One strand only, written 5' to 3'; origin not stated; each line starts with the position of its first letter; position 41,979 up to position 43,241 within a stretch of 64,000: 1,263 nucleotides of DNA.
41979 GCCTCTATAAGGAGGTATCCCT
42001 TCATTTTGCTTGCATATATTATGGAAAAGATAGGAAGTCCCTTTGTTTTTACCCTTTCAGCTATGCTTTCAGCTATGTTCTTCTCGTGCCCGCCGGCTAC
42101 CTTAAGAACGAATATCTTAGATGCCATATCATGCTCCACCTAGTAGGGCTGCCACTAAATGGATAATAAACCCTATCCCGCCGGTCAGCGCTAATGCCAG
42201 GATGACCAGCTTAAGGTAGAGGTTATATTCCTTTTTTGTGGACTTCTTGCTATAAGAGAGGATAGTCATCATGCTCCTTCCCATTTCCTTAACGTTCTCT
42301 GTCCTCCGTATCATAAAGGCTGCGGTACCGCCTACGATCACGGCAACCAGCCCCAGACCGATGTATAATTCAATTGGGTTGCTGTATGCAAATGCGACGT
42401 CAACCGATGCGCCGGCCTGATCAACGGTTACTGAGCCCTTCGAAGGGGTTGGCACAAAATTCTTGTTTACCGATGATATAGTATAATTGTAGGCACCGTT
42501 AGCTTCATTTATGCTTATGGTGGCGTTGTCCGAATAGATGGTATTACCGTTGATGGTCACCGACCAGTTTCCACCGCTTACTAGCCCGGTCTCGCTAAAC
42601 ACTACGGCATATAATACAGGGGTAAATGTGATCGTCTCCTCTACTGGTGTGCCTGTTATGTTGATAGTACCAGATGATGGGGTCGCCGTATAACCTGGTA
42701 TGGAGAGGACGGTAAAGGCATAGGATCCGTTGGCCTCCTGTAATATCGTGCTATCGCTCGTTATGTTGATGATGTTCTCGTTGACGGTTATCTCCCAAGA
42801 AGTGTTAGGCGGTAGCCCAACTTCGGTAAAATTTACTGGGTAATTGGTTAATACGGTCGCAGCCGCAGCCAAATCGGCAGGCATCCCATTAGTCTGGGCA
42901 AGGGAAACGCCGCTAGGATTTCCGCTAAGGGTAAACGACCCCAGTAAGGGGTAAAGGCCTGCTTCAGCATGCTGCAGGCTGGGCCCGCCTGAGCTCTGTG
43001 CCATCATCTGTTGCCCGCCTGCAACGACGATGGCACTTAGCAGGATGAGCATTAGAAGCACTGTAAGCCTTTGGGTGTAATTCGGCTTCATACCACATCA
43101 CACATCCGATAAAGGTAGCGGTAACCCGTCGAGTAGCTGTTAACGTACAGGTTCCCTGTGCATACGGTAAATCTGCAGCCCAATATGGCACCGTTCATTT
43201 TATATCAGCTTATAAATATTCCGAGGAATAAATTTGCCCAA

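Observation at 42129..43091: SecE-like segment is the in-frame C-terminus of a 320-aa secreted repeat protein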

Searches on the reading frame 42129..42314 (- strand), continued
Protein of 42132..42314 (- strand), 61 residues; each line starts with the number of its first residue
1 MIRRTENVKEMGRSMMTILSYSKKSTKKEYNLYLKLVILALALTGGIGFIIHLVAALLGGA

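Call 70: find_encoding_contigs(protein=window:42129-42284:-, flank=2500, max_places=8)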
Protein window:42129-42284:- (51 aa): 12 contigs read that carry it; 8 places shown.
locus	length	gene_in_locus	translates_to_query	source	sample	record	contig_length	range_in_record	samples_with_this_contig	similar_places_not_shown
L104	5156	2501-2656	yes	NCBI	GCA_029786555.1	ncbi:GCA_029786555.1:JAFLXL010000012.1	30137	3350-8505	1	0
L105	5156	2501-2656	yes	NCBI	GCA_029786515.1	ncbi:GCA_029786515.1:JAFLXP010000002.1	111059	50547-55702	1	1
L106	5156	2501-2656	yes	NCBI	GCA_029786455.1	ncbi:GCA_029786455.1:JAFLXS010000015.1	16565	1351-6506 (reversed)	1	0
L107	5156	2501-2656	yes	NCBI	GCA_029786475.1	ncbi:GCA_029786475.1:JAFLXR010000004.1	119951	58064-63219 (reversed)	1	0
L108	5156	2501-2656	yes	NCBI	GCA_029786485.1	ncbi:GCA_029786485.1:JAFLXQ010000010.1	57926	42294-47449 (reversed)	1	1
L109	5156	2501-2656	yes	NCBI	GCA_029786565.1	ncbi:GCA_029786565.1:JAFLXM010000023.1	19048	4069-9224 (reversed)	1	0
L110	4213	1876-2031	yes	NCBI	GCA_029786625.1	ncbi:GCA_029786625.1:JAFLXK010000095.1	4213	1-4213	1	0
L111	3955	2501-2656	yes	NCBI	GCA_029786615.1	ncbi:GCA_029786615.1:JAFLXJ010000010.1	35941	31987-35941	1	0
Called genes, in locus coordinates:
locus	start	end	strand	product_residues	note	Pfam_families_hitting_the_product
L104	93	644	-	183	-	-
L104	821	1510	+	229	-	PF00121:TIM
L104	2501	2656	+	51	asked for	-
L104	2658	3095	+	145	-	PF03439:Spt5-NGN, PF00467:KOW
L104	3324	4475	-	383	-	PF01053:Cys_Met_Meta_PP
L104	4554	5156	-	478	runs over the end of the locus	PF00361:Proton_antipo_M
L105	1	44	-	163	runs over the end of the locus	-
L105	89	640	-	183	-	-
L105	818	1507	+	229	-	PF00121:TIM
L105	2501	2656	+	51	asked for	-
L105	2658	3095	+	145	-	PF03439:Spt5-NGN, PF00467:KOW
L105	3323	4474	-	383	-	PF01053:Cys_Met_Meta_PP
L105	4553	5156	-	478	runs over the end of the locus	PF00361:Proton_antipo_M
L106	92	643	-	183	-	-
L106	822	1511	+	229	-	PF00121:TIM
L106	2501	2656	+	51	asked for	-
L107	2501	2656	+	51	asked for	-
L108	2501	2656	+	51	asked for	-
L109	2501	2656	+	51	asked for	-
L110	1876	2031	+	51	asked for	-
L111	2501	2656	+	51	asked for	-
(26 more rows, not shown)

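Call 76: find_encoding_contigs(protein=P0151, flank=1500, max_places=6)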
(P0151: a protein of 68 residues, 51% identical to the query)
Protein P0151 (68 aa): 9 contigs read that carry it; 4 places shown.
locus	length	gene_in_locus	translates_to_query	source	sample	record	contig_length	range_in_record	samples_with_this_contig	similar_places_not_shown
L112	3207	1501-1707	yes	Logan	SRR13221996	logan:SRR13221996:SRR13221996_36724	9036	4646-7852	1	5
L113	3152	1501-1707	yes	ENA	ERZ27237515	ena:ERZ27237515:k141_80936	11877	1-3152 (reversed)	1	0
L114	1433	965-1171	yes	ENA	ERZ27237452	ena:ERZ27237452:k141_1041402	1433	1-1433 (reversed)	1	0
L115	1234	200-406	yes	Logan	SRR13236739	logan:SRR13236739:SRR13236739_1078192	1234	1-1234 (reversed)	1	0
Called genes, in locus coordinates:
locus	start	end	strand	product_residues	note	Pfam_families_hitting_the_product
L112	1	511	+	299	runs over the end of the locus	PF02881:SRP54_N, PF13604:AAA_30, PF00448:SRP54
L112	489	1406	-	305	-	PF02729:OTCace_N, PF00185:OTCace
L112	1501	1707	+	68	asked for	-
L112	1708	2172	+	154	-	PF00467:KOW (faint), PF03439:Spt5-NGN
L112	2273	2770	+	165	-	PF03946:Ribosomal_L11_N, PF00298:Ribosomal_L11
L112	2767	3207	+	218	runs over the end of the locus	PF00687:Ribosomal_L1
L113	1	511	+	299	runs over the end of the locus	PF02881:SRP54_N, PF13604:AAA_30, PF00448:SRP54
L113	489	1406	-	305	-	PF02729:OTCace_N, PF00185:OTCace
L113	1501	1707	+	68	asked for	-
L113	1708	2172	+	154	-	PF03439:Spt5-NGN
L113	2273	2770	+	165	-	PF03946:Ribosomal_L11_N, PF00298:Ribosomal_L11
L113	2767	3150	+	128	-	?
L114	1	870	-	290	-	?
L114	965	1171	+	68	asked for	-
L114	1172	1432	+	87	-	?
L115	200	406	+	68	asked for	-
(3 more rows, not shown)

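Call 77: find_encoding_contigs(protein=P0062, flank=1500, max_places=6)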
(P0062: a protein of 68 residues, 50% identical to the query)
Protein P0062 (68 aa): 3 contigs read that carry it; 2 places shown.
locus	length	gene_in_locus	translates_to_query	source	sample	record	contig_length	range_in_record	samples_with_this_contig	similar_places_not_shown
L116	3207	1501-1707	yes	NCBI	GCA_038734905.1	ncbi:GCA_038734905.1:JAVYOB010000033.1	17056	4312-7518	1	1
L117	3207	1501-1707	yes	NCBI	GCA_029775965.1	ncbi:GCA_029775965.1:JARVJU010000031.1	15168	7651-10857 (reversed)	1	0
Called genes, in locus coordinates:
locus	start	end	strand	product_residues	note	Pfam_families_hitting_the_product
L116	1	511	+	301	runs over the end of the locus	PF02881:SRP54_N, PF05970:PIF1 (weak), PF13604:AAA_30, PF00448:SRP54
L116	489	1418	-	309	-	PF02729:OTCace_N, PF00185:OTCace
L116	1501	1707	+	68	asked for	-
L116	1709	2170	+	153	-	PF00467:KOW (faint), PF03439:Spt5-NGN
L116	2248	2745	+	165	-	PF03946:Ribosomal_L11_N, PF00298:Ribosomal_L11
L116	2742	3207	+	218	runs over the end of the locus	PF00687:Ribosomal_L1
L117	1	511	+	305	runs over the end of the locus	PF02881:SRP54_N, PF05970:PIF1 (weak), PF13604:AAA_30, PF00448:SRP54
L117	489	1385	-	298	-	PF02729:OTCace_N, PF00185:OTCace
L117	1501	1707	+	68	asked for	-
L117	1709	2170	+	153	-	PF00467:KOW (faint), PF03439:Spt5-NGN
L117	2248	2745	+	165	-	PF03946:Ribosomal_L11_N, PF00298:Ribosomal_L11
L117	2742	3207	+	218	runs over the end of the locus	PF00687:Ribosomal_L1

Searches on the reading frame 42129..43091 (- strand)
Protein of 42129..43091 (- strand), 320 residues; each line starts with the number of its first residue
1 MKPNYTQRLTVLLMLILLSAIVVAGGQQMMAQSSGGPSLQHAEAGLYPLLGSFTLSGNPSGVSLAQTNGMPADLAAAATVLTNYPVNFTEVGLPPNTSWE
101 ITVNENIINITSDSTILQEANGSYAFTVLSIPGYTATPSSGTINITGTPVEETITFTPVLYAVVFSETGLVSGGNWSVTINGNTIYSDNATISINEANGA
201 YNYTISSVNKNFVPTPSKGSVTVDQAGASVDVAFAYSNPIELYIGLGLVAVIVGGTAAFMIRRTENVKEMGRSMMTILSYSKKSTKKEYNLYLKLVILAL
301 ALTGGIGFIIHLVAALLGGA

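Call 3: search_protein_families(library=pfam, proteins=[window:42129-43091:-, window:42315-43091:-], max_evalue=1)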
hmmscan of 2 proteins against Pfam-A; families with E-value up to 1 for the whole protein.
window:42129-43091:- (320 aa): 3 families
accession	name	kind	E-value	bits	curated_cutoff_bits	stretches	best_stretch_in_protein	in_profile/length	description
PF00584.25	SecE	-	0.054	13.9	22.7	1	282-314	15-47/55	SecE/Sec61-gamma subunits of protein translocation complex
PF25713.1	N4_GP8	-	0.16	13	25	0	160-203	9-44/62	Bacteriophage N4 DNA replication inhibitor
PF06458.18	MucBP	-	0.37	12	23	1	105-156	9-58/63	MucBP domain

window:42315-43091:- (259 aa): 1 family
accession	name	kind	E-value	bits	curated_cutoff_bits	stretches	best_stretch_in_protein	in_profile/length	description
PF06458.18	MucBP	-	0.21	12.8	23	1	104-156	8-58/63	MucBP domain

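Call 4: search_protein_families(library=ncbifam, proteins=[window:42129-43091:-], max_evalue=1)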
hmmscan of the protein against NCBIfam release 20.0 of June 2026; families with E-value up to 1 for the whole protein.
window:42129-43091:- (320 aa): 7 families
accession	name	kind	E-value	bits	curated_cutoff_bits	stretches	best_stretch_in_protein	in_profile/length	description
TIGR00327.1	secE_euk_arch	equivalog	2.7e-08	33.5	36.2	1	264-319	3-58/61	protein translocase SEC61 complex subunit gamma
NF006909.0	PRK09400.1-4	equivalog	1.5e-06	27.9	86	1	264-319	5-60/61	preprotein translocase subunit SecE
NF006907.0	PRK09400.1-2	equivalog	0.00013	21.9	99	1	263-314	18-69/78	preprotein translocase subunit SecE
NF006906.0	PRK09400.1-1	equivalog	0.00044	19.7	95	1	276-318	19-61/62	preprotein translocase subunit SecE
NF053845.1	CoaP_CTERM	equivalog_domain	0.0084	15.8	35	1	242-263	11-32/35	choice-of-anchor protein CoaP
NF006911.0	PRK09400.2-2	equivalog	0.02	15.2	106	1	275-314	39-78/82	preprotein translocase subunit SecE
NF006908.0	PRK09400.1-3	equivalog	0.026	14.3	97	1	264-313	12-61/71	preprotein translocase subunit SecE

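Call 5: find_homologous_proteins(query=window:42129-43091:-, max_evalue=0.001)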
Query window:42129-43091:- (320 aa): 15 proteins with E <= 0.001 among 8000 candidates.
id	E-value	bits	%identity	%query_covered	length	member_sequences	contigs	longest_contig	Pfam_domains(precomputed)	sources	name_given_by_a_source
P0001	1.2e-197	673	100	100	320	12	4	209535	-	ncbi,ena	-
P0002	1.6e-150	518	79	97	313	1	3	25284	-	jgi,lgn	-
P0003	6.7e-49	185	38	48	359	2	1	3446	PF07987.17,PF22058.3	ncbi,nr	ncbi:MAG TPA: hypothetical protein VMH38_03855, partial [Thermoplasmata archaeon]|nr:hypothetical pr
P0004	2.9e-44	170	30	59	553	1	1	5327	-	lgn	-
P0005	1.2e-38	151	41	48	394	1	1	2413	-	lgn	-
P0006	1.2e-37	148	30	75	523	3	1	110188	-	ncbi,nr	ncbi:MAG: hypothetical protein M1556_04070, partial [Candidatus Thermoplasmatota archaeon]|nr:hypoth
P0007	8.1e-31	125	42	56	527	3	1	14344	-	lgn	-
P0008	2.2e-30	124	36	47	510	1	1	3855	-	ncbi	-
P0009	7.1e-28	116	36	48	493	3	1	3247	-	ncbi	-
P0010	8.3e-28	116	37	50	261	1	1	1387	-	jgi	jgi:hypothetical protein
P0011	1.4e-23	102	40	38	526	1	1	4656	-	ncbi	-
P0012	1.1e-21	95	34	46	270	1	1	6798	-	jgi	jgi:hypothetical protein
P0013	5.8e-20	90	32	51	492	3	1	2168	-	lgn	-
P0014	4.7e-13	67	30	52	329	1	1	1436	-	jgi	-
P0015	3.5e-7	48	43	23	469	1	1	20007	PF00528.28,PF12911.13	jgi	jgi:peptide/nickel transport system permease protein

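Call 7: find_encoding_contigs(protein=P0002, flank=6000, max_places=6)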
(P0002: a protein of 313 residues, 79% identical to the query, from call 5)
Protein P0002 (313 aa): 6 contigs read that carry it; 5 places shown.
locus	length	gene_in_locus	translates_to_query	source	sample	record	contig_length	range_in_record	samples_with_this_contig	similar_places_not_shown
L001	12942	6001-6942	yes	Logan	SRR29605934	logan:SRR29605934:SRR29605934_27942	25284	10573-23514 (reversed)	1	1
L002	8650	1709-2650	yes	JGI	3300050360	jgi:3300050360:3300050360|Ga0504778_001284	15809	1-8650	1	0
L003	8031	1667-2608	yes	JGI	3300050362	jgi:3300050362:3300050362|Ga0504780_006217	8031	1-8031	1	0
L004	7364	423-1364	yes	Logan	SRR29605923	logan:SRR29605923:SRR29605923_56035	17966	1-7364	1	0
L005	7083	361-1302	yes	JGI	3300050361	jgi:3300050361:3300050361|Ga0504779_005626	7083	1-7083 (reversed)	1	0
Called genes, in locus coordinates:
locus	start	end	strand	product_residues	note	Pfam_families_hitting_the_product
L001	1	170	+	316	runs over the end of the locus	-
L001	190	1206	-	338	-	PF01142:TruD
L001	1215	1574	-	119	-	PF01981:PTH2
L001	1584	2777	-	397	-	PF07690:MFS_1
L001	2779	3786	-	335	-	-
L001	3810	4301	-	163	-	-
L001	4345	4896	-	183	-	-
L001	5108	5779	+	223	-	PF00121:TIM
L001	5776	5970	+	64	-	-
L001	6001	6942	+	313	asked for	-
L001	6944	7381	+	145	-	PF03439:Spt5-NGN, PF00467:KOW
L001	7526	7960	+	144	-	PF01967:MoaC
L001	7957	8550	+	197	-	PF00994:MoCF_biosynth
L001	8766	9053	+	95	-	-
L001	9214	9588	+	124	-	PF00507:Oxidored_q4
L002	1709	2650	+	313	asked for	-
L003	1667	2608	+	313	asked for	-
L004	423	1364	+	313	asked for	-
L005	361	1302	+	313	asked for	-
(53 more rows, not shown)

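Call 8: find_encoding_contigs(protein=P0001, flank=3000, max_places=6)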
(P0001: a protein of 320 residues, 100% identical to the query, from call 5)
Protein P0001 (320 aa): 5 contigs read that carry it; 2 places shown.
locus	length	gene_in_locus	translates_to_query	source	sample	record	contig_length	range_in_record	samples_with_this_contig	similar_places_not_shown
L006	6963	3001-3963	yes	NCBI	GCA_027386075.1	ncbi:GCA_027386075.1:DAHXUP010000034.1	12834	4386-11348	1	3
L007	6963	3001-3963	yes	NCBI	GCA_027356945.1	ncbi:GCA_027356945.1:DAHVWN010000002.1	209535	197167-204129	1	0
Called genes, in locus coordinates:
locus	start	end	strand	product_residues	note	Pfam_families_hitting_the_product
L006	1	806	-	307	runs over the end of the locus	-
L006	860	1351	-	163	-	-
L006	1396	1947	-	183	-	-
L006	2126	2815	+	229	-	PF00121:TIM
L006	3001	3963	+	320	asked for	-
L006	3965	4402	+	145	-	PF03439:Spt5-NGN, PF00467:KOW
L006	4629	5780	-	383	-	PF01053:Cys_Met_Meta_PP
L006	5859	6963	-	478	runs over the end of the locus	PF00361:Proton_antipo_M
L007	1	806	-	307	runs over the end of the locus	-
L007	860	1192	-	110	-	-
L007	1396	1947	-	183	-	-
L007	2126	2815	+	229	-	PF00121:TIM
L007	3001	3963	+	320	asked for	-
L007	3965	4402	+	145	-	PF03439:Spt5-NGN, PF00467:KOW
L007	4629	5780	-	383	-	PF01053:Cys_Met_Meta_PP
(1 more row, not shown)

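Call 24: predict_structure(alignment_id=A1)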
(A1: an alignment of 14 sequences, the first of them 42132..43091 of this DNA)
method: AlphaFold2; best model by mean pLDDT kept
length: 320 residues; sequences in the alignment: 14
mean_pLDDT: 67.9   pTM: 0.49
mean pLDDT of the five models: 67.9, 66.7, 66.1, 64.9, 63.8
residues with pLDDT >= 90: 130; 70-90: 28; 50-70: 42; < 50: 120
segments of 3 or more residues with pLDDT < 50: 23-78, 240-293, 317-320
pLDDT, mean of each block of 10 residues (from residue 1): 55 66 43 39 40 44 39 48 92 93 94 93 95 94 94 95 95 92 94 94 93 93 92 79 43 34 27 27 34 50 52 48
secondary structure, 60 per line:
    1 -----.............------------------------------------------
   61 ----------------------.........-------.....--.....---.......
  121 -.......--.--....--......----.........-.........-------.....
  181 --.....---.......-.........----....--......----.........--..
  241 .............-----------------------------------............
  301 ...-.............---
elements in order: H6-18 E83-91 E99-103 E106-110 E114-120 E122-128 E134-137 E140-145 E150-158 E160-168 E176-180 E183-187 E191-197 E199-207 E212-215 E218-223 E228-236 H239-253 H289-303 H305-317

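Call 32: fold_search(model_id=the predicted structure, library=pdb)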
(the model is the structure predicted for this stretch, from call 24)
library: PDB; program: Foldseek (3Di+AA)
matches with E <= 10: 664; with E <= 0.001: 46
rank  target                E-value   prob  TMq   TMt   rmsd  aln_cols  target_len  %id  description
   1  6fwv_B                3.5e-08  1.00  0.38  0.25   4.4       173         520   13  The Bacillus anthracis TIE protein (released 2018-08-08)
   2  6fwv_A                5.5e-08  1.00  0.37  0.24   4.5       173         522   13  The Bacillus anthracis TIE protein (released 2018-08-08)
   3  7vcr_B                1.4e-07  1.00  0.23  0.17  10.3       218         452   12  Crystal Structure of PitA fragment from pilus islet-2 of Streptococcus oralis (released 2022-06-01)
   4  4oq1                  3.7e-07  1.00  0.24  0.23  11.1       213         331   12  Structure of the Streptococcal ancillary pilin (released 2014-04-23)
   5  7vcr_A                8.2e-07  1.00  0.23  0.17  10.6       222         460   13  Crystal Structure of PitA fragment from pilus islet-2 of Streptococcus oralis (released 2022-06-01)
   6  5xya                  1.8e-06  1.00  0.25  0.08   8.6       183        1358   16  Crystal structure of a serine protease from Streptococcus species (released 2018-08-08)
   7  6vjb                  2.1e-06  1.00  0.24  0.08   9.3       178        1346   15  Crystal structure of a catalytically inactive CXC Chemokine-degrading protease SpyCEP from Streptococcus pyogenes (released 2020-04-15)
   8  5f44_A                3.1e-06  1.00  0.21  0.24  11.6       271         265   10  Crystal structure of shaft pilin spaA from Lactobacillus rhamnosus GG (released 2016-07-20)
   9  5hbb_A                4.7e-06  1.00  0.20  0.24  11.2       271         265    9  Crystal structure of shaft pilin spaA from Lactobacillus rhamnosus GG - E139A mutant (released 2016-07-20)
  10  5hbb_C                6.9e-06  1.00  0.20  0.24  10.9       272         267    9  Crystal structure of shaft pilin spaA from Lactobacillus rhamnosus GG - E139A mutant (released 2016-07-20)
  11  5j4m_C                1.1e-05  1.00  0.19  0.23  11.9       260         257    8  Crystal structure of shaft pilin SpaA from Lactobacillus rhamnosus GG - E269A/D295N double mutant (released 2016-07-20)
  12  5hbb_B                1.4e-05  1.00  0.21  0.25  11.1       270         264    8  Crystal structure of shaft pilin spaA from Lactobacillus rhamnosus GG - E139A mutant (released 2016-07-20)
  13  4ecn                  1.4e-05  1.00  0.18  0.08  15.2       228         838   14  Crystal structure of a leucine-rich repeat protein (BT_0210) from Bacteroides thetaiotaomicron VPI-5482 at 2.80 A resolu (released 2012-05-23)
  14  5xyr                  1.8e-05  1.00  0.25  0.08   8.7       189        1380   15  Crystal structure of a serine protease from Streptococcus species (released 2018-08-08)
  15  5j4m_A                1.9e-05  1.00  0.20  0.24  11.7       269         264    9  Crystal structure of shaft pilin SpaA from Lactobacillus rhamnosus GG - E269A/D295N double mutant (released 2016-07-20)
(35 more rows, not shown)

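Call 65: predict_structure(alignment_id=A5)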
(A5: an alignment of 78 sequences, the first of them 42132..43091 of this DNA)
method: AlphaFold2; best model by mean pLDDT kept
length: 320 residues; sequences in the alignment: 78
mean_pLDDT: 79.3   pTM: 0.51
mean pLDDT of the five models: 79.3, 79.0, 78.5, 78.5, 77.1
residues with pLDDT >= 90: 171; 70-90: 50; 50-70: 46; < 50: 53
segments of 3 or more residues with pLDDT < 50: 23-51, 56-61, 68-70, 255-258, 260-262
pLDDT, mean of each block of 10 residues (from residue 1): 70 78 42 40 43 48 48 58 96 96 97 97 97 96 97 97 97 96 97 97 96 97 96 88 55 50 60 77 73 89 92 81
secondary structure, 60 per line:
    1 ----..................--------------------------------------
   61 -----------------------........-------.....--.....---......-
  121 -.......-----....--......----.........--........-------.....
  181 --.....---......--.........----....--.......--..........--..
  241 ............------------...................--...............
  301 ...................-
elements in order: H5-22 E84-91 E99-103 E106-110 E114-119 E122-128 E134-137 E140-145 E150-158 E161-168 E176-180 E183-187 E191-196 E199-207 E212-215 E218-224 E227-236 H239-252 H265-283 H286-319

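Call 68: list_cluster_members(proteins=[P0001, P0002])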
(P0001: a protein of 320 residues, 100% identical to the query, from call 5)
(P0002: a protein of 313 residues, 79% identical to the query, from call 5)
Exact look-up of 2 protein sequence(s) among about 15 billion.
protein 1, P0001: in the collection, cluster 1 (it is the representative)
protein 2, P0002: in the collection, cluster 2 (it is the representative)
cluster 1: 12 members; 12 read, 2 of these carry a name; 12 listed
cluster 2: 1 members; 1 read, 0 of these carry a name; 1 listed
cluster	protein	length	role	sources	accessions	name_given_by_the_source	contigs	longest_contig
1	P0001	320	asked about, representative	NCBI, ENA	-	-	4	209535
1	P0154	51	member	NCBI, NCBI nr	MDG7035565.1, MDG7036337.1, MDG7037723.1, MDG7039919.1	MAG: preprotein translocase subunit SecE [Nitrososphaerota archaeon] | preprotein translocase subunit SecE [Nitrososphaerota archaeon]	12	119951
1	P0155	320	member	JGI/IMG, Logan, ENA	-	preprotein translocase subunit Sss1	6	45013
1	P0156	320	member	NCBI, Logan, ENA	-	-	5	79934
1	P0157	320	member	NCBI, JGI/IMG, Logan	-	-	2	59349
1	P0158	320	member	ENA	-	-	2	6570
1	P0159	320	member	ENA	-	-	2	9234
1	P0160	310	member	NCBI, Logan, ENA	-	-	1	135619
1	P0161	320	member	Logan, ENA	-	-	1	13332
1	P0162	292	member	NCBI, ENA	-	-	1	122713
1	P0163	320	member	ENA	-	-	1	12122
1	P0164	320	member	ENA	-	-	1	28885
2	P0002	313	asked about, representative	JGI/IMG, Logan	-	-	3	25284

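Call 73: search_protein_families(library=pfam, alignment_id=A1, max_evalue=0.01)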
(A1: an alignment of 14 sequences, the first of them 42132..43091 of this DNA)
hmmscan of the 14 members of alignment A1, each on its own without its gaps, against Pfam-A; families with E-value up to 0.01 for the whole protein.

A. member 1, window:42132-43091:- (320 aa): 0 families

B. families by the number of members that match (of 14 scanned): 8 families
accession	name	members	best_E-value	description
PF22058.2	X25_BaPul_like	2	5.5e-06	Pullulanase X25 domain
PF07987.16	DUF1775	1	7.9e-07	Domain of unkown function (DUF1775)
PF18675.7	HepII_C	1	0.00013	Heparinase II C-terminal domain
PF22850.1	CATSPERD-E_C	1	0.00024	CATSPERD/E C-terminal domain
PF06742.16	DUF1214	1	0.0011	Protein of unknown function (DUF1214)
PF21653.3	pulA_all-beta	1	0.0025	Pullulanase, all-beta domain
PF19407.5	DUF5979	1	0.0097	Domain of unknown function (DUF5979)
PF12247.13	MKT1_N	1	0.0098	Temperature dependent protein affecting M2 dsRNA replication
